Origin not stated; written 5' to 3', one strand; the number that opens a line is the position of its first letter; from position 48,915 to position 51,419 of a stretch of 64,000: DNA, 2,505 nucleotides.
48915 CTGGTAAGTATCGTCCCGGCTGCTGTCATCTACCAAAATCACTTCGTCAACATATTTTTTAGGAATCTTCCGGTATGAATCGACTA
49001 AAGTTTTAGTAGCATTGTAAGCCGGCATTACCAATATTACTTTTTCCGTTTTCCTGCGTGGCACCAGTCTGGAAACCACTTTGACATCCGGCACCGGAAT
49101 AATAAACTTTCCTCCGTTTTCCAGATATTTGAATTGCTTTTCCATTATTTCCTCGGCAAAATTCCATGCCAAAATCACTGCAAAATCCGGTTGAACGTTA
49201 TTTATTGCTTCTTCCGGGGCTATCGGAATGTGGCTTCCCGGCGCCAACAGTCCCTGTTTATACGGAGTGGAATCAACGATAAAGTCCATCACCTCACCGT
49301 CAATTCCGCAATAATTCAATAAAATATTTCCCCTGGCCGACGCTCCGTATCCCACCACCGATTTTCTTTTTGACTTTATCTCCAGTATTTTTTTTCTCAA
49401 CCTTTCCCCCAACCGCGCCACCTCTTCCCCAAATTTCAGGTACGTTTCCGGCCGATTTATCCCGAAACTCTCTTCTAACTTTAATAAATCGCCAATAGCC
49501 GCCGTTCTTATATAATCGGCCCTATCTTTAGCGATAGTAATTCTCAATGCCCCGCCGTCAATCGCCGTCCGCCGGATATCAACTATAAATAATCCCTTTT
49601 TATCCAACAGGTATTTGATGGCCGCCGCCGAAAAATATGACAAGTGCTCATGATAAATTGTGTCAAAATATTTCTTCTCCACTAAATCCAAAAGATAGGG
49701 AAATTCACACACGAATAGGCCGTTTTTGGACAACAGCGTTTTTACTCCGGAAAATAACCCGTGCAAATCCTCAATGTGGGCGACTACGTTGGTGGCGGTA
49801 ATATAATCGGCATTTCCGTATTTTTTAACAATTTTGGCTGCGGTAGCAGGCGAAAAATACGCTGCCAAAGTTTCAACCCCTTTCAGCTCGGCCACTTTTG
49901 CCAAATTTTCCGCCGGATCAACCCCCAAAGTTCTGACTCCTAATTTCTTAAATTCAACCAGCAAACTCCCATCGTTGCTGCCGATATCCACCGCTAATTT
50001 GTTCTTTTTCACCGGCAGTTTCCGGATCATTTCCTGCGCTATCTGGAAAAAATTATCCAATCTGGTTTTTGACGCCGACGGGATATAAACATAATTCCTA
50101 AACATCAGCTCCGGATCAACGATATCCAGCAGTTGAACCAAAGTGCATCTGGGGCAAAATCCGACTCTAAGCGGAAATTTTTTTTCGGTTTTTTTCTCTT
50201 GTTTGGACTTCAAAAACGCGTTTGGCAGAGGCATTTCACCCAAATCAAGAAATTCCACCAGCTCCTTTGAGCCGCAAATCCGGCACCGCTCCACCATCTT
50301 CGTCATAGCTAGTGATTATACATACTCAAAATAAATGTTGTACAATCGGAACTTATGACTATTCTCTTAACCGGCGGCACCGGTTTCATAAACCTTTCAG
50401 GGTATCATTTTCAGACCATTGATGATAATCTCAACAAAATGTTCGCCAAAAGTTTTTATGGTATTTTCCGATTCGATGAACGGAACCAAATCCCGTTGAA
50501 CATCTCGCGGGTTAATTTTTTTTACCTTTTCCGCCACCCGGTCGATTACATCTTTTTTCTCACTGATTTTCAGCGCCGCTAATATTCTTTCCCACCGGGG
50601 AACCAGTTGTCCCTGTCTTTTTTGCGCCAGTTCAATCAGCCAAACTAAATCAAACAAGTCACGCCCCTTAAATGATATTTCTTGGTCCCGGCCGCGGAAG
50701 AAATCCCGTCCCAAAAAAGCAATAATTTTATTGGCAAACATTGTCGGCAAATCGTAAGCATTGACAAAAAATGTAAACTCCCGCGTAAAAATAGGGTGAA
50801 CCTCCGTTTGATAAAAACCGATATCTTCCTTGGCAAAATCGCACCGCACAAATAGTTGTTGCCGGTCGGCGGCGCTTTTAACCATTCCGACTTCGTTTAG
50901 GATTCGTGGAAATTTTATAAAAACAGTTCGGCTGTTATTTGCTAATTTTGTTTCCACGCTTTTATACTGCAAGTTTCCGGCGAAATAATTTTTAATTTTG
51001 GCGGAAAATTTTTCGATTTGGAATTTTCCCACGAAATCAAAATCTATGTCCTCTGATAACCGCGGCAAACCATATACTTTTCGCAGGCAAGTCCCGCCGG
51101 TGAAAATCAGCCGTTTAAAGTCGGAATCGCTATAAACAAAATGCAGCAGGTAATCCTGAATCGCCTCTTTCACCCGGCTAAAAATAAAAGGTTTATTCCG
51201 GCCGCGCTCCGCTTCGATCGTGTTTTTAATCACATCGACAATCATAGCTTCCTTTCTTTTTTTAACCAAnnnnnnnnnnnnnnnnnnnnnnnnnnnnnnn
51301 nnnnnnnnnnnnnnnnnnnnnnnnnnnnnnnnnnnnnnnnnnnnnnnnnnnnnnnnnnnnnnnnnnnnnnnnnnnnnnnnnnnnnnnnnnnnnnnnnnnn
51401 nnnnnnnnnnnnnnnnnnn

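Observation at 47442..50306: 954-aa tri-domain fusion: sugar C-methyltransferase + GT2 + second SAM methyltransferase with membrane anchor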

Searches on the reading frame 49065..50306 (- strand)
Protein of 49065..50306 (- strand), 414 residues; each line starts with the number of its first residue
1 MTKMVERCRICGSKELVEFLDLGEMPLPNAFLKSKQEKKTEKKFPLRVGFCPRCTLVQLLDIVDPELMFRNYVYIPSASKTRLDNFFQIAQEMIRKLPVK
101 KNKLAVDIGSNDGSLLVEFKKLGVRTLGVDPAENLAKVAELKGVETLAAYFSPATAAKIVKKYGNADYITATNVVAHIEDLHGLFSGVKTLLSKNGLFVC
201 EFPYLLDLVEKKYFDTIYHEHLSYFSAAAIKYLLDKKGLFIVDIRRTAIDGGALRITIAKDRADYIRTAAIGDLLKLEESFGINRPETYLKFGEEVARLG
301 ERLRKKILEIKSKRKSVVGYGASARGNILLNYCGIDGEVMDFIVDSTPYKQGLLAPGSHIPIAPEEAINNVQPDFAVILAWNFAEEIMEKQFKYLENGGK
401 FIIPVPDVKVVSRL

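Call 60: search_solved_structures(query=window:49065-50306:-, max_evalue=1e-20, show_alignments=4)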
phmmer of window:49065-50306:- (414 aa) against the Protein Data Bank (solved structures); distinct sequences matched with E-value up to 1e-20: 10.
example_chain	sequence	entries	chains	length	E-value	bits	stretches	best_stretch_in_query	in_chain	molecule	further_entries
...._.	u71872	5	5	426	2.6e-99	336.2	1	3-411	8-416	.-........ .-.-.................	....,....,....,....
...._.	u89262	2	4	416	2e-82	280.6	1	6-410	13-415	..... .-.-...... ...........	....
5t6b_A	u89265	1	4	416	2e-81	277.4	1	6-410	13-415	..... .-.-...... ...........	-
3ndi_A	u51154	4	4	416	4.5e-80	272.9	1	7-410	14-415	Methyltransferase | TcaB9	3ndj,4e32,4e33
4e2y_A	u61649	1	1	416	1.2e-79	271.5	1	7-410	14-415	TcaB9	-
4e31_A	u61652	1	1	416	1.2e-79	271.5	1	7-410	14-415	TcaB9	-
4e2x_A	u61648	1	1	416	1.6e-79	271.1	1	7-410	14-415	TcaB9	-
4e2z_A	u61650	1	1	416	4.2e-79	269.7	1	7-410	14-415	TcaB9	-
4e2w_A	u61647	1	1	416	4.2e-79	269.7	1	7-410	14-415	TcaB9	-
4e30_A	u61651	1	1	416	1.1e-78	268.3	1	7-410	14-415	TcaB9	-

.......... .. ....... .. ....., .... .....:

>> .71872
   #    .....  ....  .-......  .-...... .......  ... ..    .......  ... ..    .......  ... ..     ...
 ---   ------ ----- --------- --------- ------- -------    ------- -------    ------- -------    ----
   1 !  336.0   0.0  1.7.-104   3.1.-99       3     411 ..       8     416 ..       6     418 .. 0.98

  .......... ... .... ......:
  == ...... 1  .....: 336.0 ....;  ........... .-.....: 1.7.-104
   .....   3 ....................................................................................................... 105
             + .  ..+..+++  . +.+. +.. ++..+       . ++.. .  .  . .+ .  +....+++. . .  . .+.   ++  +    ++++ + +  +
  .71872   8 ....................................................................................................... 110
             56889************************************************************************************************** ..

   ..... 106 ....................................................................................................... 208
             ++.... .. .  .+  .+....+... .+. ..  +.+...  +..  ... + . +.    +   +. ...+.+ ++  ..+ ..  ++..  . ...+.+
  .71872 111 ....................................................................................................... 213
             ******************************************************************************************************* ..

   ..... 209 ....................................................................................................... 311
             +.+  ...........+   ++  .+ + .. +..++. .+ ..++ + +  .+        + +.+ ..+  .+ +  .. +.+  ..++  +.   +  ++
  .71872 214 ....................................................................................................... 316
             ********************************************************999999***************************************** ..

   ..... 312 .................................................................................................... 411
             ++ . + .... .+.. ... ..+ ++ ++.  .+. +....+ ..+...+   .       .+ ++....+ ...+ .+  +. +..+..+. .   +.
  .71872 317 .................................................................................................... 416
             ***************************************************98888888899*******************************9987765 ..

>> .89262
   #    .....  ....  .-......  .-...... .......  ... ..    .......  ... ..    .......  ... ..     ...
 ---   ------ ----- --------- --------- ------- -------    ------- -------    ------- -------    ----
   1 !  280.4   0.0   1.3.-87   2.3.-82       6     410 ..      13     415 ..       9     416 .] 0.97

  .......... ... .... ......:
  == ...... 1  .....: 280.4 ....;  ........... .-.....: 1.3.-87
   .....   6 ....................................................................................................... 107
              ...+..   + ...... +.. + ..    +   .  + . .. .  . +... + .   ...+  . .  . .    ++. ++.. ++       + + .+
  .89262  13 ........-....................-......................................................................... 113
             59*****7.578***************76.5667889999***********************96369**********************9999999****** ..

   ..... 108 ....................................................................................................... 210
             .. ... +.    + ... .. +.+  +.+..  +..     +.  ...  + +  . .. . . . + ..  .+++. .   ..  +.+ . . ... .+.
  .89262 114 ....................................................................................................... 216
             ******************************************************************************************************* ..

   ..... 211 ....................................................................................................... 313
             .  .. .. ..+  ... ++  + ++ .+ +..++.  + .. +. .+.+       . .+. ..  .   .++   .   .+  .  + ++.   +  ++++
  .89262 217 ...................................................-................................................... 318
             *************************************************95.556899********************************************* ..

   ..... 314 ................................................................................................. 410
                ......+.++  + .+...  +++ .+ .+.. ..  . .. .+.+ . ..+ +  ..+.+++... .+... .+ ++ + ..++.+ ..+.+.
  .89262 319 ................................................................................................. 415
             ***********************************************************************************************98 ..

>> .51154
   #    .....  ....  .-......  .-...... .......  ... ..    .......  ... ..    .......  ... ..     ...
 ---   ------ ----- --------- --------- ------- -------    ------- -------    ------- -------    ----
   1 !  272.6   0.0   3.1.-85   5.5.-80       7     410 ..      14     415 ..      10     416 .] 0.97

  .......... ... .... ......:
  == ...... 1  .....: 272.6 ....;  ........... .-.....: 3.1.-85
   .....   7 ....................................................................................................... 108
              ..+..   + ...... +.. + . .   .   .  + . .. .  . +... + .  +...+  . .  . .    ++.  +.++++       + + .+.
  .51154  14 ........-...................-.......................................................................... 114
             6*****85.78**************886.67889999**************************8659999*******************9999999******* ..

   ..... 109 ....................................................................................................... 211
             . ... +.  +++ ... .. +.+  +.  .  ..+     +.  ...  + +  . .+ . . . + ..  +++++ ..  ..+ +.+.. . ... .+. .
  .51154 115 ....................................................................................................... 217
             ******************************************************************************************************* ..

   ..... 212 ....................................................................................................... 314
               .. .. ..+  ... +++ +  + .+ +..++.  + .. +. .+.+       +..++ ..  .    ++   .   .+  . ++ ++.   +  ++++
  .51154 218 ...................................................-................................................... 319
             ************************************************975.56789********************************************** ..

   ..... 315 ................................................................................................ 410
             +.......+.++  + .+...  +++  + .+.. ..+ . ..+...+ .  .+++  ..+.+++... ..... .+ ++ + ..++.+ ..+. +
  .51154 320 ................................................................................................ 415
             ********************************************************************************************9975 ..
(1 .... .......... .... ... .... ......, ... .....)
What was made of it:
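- On TylC3/TcaB9/MtmC-type NDP-sugar C-methyltransferase: C8, C11, C51 and C54 align with the Cys of TcaB9, KijD1 and MtmC (call 60).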

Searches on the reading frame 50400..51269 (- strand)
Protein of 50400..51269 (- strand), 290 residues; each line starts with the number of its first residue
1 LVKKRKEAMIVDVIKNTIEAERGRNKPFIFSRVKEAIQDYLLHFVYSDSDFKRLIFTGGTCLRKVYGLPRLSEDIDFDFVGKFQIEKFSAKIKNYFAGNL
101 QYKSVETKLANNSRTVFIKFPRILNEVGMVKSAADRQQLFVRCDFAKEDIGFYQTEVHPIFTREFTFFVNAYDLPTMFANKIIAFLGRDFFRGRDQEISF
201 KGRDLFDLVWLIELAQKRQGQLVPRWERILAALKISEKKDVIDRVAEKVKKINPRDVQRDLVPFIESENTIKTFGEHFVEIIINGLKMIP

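Call 10: search_protein_families(library=pfam, proteins=[window:50400-51269:-], max_evalue=0.001)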
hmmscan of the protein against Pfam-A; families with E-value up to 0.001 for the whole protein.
window:50400-51269:- (290 aa): 1 family
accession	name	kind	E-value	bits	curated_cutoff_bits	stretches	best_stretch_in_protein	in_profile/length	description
PF08843.17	AbiEii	-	1.3e-24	87.8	22.5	1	48-238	9-191/238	Nucleotidyl transferase AbiEii toxin, Type IV TA system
